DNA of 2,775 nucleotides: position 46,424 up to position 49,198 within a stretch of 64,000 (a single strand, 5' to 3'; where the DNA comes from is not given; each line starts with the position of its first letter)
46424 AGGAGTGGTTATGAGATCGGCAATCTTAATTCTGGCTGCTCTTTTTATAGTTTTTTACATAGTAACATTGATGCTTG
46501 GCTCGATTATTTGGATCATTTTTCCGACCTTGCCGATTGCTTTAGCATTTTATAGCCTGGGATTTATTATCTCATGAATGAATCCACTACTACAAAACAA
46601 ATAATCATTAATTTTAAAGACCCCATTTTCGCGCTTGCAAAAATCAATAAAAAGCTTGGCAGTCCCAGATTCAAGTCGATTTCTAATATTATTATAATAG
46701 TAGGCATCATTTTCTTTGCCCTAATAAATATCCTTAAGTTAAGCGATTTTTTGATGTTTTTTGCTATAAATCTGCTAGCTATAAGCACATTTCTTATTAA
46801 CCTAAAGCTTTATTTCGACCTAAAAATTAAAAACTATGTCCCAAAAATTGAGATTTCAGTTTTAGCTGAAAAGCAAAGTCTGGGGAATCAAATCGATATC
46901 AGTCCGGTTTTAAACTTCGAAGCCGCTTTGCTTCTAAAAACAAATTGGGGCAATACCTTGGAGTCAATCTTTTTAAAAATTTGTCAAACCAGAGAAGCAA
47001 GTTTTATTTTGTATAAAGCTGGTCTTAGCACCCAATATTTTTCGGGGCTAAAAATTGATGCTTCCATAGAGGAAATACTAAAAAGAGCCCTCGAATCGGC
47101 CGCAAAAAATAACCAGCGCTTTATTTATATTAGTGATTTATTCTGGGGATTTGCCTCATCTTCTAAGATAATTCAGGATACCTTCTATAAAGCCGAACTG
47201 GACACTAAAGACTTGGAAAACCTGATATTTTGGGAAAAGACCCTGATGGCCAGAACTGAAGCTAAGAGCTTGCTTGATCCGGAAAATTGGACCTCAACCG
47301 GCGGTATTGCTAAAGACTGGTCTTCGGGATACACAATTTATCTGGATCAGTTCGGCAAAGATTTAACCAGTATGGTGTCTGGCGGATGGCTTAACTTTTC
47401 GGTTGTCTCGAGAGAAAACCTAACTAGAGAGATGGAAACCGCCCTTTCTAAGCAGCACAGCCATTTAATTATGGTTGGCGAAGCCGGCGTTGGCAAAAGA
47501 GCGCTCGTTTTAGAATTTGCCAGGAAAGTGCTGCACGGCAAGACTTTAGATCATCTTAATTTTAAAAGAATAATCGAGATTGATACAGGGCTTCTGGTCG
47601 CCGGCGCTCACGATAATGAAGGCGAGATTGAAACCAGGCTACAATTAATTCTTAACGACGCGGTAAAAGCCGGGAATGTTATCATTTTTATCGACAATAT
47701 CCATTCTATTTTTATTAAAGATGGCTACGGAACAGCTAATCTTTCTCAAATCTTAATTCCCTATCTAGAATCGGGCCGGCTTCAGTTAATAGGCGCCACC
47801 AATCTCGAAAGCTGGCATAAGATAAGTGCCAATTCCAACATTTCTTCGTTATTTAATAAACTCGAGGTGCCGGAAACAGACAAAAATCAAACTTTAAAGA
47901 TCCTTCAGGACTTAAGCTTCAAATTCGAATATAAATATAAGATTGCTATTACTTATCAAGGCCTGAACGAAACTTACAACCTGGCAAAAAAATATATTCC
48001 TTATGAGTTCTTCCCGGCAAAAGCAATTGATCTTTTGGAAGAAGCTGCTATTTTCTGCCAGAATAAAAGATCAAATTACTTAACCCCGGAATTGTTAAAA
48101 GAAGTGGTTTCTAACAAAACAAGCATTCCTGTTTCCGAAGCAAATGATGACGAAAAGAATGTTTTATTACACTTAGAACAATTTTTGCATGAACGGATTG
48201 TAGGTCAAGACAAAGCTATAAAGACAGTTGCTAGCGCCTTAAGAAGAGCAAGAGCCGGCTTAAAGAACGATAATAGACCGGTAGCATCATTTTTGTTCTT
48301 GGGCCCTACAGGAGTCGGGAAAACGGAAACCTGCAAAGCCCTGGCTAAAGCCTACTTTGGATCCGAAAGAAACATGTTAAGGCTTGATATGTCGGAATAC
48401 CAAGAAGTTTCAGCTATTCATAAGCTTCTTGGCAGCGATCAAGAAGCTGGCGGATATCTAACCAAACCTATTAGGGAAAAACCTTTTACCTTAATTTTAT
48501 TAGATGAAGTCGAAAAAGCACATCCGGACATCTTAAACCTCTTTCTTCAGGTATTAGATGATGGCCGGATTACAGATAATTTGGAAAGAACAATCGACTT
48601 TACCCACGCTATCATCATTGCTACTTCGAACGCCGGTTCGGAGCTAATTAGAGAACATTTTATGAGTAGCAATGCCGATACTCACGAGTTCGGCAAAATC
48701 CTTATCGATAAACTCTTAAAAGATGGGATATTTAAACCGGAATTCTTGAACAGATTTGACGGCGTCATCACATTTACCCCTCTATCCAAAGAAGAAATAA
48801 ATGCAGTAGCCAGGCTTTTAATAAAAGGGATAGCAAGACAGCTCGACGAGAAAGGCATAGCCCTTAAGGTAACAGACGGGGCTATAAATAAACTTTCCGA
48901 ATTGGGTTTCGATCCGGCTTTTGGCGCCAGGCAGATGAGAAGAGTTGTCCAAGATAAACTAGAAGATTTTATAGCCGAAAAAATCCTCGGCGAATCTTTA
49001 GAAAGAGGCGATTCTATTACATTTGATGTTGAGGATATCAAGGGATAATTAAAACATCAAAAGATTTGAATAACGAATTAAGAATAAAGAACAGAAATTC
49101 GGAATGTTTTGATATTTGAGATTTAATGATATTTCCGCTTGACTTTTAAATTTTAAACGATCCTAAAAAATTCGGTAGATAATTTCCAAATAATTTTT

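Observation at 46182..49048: Membrane-anchored Clp/Hsp100-type ATPase with a catalytically degenerate first AAA+ domain, translationally coupled to a small membrane protein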

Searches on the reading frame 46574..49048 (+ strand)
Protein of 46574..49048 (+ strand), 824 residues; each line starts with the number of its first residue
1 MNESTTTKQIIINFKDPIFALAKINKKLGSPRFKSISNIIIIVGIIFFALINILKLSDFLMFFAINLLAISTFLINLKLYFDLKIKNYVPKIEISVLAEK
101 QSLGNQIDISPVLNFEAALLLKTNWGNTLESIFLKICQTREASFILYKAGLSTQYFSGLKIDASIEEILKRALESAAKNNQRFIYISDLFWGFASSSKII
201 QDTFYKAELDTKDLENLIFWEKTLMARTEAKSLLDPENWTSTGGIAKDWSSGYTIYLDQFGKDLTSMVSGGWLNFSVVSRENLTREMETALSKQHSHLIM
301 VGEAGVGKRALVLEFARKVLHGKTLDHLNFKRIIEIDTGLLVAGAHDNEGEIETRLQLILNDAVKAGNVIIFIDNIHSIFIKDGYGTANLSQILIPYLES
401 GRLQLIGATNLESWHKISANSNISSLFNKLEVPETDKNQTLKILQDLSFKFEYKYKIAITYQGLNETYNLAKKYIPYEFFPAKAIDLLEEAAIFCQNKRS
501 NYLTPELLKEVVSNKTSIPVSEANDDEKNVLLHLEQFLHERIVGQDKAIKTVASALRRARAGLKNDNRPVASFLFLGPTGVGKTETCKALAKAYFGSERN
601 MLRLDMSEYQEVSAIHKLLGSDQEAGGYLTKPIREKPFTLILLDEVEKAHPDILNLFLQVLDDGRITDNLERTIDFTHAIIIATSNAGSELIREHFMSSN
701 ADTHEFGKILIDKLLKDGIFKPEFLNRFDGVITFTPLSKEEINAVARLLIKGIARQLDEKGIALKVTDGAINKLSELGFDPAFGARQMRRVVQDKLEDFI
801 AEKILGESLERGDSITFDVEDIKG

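Call 3: search_protein_families(library=pfam, proteins=[window:46574-49048:+], max_evalue=0.1)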
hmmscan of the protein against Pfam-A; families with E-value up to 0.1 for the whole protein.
window:46574-49048:+ (824 aa): 35 families (the best 25 are shown)
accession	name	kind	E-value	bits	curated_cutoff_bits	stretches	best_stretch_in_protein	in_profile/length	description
PF07724.20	AAA_2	-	1.3e-48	165.7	27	1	568-729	1-164/166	AAA domain (Cdc48 subfamily)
PF10431.15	ClpB_D2-small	-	1.4e-20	73.5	21.9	1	737-816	1-80/81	C-terminal, D2-small domain, of ClpB protein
PF00004.35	AAA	-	3.5e-16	60.3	21.2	2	574-697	2-119/131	ATPase family associated with various cellular activities (AAA)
PF07728.20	AAA_5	-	3e-13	50.4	22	1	573-689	2-125/139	AAA domain (dynein-related subfamily)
PF17871.7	AAA_lid_9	-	8.8e-11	42.1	22.8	1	437-513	2-76/104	AAA lid domain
PF13191.12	AAA_16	-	2.8e-08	34.9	32.6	2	279-377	4-142/167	AAA ATPase domain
PF12775.13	AAA_7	-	1.1e-06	28.8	25.8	1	572-621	35-84/181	P-loop containing dynein motor region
PF13173.12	AAA_14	-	1.5e-06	28.7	27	1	574-651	6-75/129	AAA domain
PF20720.3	nSTAND3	-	3.4e-06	27.3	27.2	0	290-322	13-44/155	Novel STAND NTPase 3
PF00158.32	Sigma54_activat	-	3.8e-06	27.1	20.2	1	548-695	7-152/168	Sigma-54 interaction domain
PF20030.5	bpMoxR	-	8.6e-06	25.4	27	1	573-687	34-146/205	MoxR domain in the MoxR-vWA-beta-propeller ternary systems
PF13401.12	AAA_22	-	5.8e-05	23.9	27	1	574-663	9-110/130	AAA domain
PF05673.19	DUF815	-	0.00012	21.8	23.8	1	532-621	20-104/249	Protein of unknown function (DUF815)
PF01078.27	Mg_chelatase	-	0.00099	19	20.3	0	277-314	5-41/207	Magnesium chelatase, subunit ChlI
PF06414.18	Zeta_toxin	-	0.0011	18.9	22.3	1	560-612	8-57/199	Zeta toxin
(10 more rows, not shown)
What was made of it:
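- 46574..49048 (+): Membrane-anchored two-ring Clp/Hsp100-type ATPase (824 aa). Pfam finds AAA_2, ClpB_D2-small and AAA_lid_9 (call 3).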

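Call 4: search_protein_families(library=ncbifam, proteins=[window:46574-49048:+], max_evalue=0.01)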
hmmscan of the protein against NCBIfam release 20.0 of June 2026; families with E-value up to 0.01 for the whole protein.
window:46574-49048:+ (824 aa): 35 families (the best 25 are shown)
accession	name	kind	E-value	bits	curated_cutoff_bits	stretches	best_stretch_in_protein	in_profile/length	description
TIGR03346.1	chaperone_ClpB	equivalog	3.3e-152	508.8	1232.1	2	503-821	528-847/853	ATP-dependent chaperone ClpB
TIGR02639.1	ClpA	equivalog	5.7e-136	454.6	993.15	1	164-817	81-732/734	ATP-dependent Clp protease ATP-binding subunit ClpA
NF008118.0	PRK10865.1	equivalog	1.2e-132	443.6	1417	2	503-821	531-850/857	ATP-dependent chaperone ClpB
NF033606.1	heat_AAA_ClpK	exception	3.5e-129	432.3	1900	2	506-817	579-896/949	heat shock survival AAA family ATPase ClpK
NF033607.0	disagg_AAA_ClpG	exception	5e-119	398.7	1900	2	504-818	556-875/932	AAA family protein disaggregase ClpG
TIGR03345.1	VI_ClpV1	equivalog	3.5e-114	382.9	884.95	2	505-810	531-841/852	type VI secretion system ATPase TssH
NF008263.0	PRK11034.1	equivalog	1.2e-102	344.2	1350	1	257-821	169-737/758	ATP-dependent Clp protease ATP-binding subunit ClpA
NF003745.1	PRK05342.1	equivalog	1.1e-12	47.6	359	2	700-800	277-380/418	ATP-dependent Clp protease ATP-binding subunit ClpX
TIGR03922.1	T7SS_EccA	equivalog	2.3e-09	36.4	466.65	2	550-596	293-338/557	type VII secretion AAA-ATPase EccA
NF001679.0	PRK00440.1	equivalog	4.7e-09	35.7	303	1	569-648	38-114/322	replication factor C small subunit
TIGR00382.1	clpX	equivalog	1.3e-08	34.3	370.75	0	507-593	43-140/414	ATP-dependent protease ATP-binding subunit ClpX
NF003229.0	PRK04195.1-5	equivalog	3e-08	32.8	280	1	541-686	18-143/413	replication factor C large subunit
TIGR00390.1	hslU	equivalog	5.2e-08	32.3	362.45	1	538-614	10-88/441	ATP-dependent protease ATPase subunit HslU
NF009067.0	PRK12402.1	equivalog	2.5e-07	30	317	1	539-608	14-76/340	replication factor C small subunit 2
TIGR02928.1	TIGR02928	subfamily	2e-06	27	181.3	1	535-593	10-63/366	orc1/cdc6 family replication initiation protein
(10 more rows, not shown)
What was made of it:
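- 46574..49048 (+): All NCBIfam Clp equivalogs score below their cut-offs (call 4).
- On ClpA/ClpC (ClpP-coupled unfoldases): ClpA TIGR02639 scores 454.6 against a cut-off of 993 (call 4).
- On ClpB/Hsp104 disaggregases: TIGR03346 scores 508.8 against a cut-off of 1232 (call 4).
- All NCBIfam ClpA and ClpC-related models score far below cut-off (call 4). The ClpB equivalog scores 509 bits against a cut-off of 1232 (call 4).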

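Call 8: find_homologous_proteins(query=window:46574-49048:+, max_evalue=1e-20)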
Query window:46574-49048:+ (824 aa): 502 proteins with E <= 1e-20 among 8000 candidates; the best 120 are listed.
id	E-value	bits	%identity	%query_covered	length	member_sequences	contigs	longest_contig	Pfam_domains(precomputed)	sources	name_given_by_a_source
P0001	0.0e+0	1807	100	100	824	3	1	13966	PF13173.13,PF20030.6,PF00158.33,PF07724.21,PF12775.14,PF00004.36,PF17871.8,PF07728.21,PF10431.16,PF20720.4,PF13191.13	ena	-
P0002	3.1e-287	973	55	99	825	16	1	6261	PF20030.6,PF00158.33,PF07724.21,PF12775.14,PF00004.36,PF13401.13,PF17871.8,PF07728.21,PF10431.16,PF20720.4,PF13191.13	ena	-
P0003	3.8e-285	966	55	99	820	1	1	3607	PF00158.33,PF07724.21,PF00004.36,PF17871.8,PF07728.21,PF10431.16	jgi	jgi:ATP-dependent Clp protease ATP-binding subunit ClpC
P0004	2.1e-281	954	54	98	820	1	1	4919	PF20030.6,PF00158.33,PF07724.21,PF00004.36,PF17871.8,PF07728.21,PF10431.16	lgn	-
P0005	1.5e-169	584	40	98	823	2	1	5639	PF00004.36,PF13401.13,PF17871.8,PF13238.13,PF07728.21,PF13191.13,PF01695.24,PF00158.33,PF07724.21,PF01078.28,PF10431.16,PF20720.4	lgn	-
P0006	4.2e-166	572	42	87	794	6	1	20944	PF00158.33,PF07724.21,PF00004.36,PF13401.13,PF17871.8,PF07728.21,PF01078.28,PF10431.16,PF20720.4,PF13191.13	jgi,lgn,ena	-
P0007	4.4e-162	559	38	95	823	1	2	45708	PF00158.33,PF07724.21,PF00004.36,PF13401.13,PF17871.8,PF07728.21,PF01078.28,PF10431.16,PF20720.4,PF13191.13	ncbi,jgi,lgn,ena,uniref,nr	ncbi:MAG: hypothetical protein COT91_03330 [Candidatus Doudnabacteria bacterium CG10_big_fil_rev_8_2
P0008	8.0e-154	532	42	84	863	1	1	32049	PF07724.21,PF00004.36,PF17871.8,PF05673.20,PF07728.21,PF10431.16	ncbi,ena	-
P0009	6.1e-150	519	42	79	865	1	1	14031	PF07724.21,PF00004.36,PF17871.8,PF05673.20,PF07728.21,PF10431.16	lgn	-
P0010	1.9e-148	514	42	79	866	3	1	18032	PF07724.21,PF00004.36,PF17871.8,PF05673.20,PF07728.21,PF10431.16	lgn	-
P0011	8.1e-147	509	36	91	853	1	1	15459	PF02861.26,PF06414.19,PF20030.6,PF00158.33,PF07724.21,PF00004.36,PF17871.8,PF05673.20,PF07728.21,PF10431.16,PF20720.4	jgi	-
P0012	1.6e-146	508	41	78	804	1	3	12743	PF20030.6,PF00158.33,PF07724.21,PF00004.36,PF17871.8,PF07728.21,PF10431.16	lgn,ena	-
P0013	1.7e-146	508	38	93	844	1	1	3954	PF00158.33,PF07724.21,PF00004.36,PF17871.8,PF13238.13,PF05673.20,PF07728.21,PF10431.16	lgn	-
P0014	2.0e-146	507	38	97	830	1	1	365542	PF00158.33,PF07724.21,PF12775.14,PF00004.36,PF13401.13,PF17871.8,PF07728.21,PF10431.16,PF13191.13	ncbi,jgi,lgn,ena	ncbi:MAG: AAA family ATPase [Patescibacteria group bacterium]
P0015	2.0e-146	507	41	80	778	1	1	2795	PF00158.33,PF07724.21,PF00004.36,PF13401.13,PF17871.8,PF07728.21,PF01078.28,PF20720.4,PF13191.13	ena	-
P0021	2.1e-137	477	40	77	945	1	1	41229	PF02861.26,PF00158.33,PF07724.21,PF12775.14,PF00004.36,PF13401.13,PF17871.8,PF05673.20,PF07728.21,PF10431.16,PF13191.13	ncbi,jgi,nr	ncbi:ATP-dependent Clp protease ATP-binding subunit [Patescibacteria group bacterium]|nr:ATP-depende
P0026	3.5e-131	457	39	74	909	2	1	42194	PF02861.26,PF00158.33,PF07724.21,PF12775.14,PF00004.36,PF13401.13,PF17871.8,PF07728.21,PF10431.16,PF13191.13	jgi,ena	-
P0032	1.3e-124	435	38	80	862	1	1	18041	PF02861.26,PF00004.36,PF13401.13,PF17871.8,PF00448.29,PF07728.21,PF13191.13,PF00158.33,PF07724.21,PF12775.14,PF13476.13,PF05729.19,PF01078.28,PF10431.16,PF20720.4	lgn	-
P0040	1.9e-122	428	37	75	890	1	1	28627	PF00158.33,PF07724.21,PF00004.36,PF17871.8,PF07728.21,PF10431.16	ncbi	-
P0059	9.1e-119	416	36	79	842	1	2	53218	PF00158.33,PF07724.21,PF00004.36,PF13401.13,PF17871.8,PF07728.21,PF10431.16,PF13191.13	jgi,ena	-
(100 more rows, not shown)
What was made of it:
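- Annotation pipelines name these proteins ClpC (call 8). The ORF is intact at 824 aa. An identical protein occurs in an independent assembly, and homologues of the same length share 54-55% identity (call 8).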
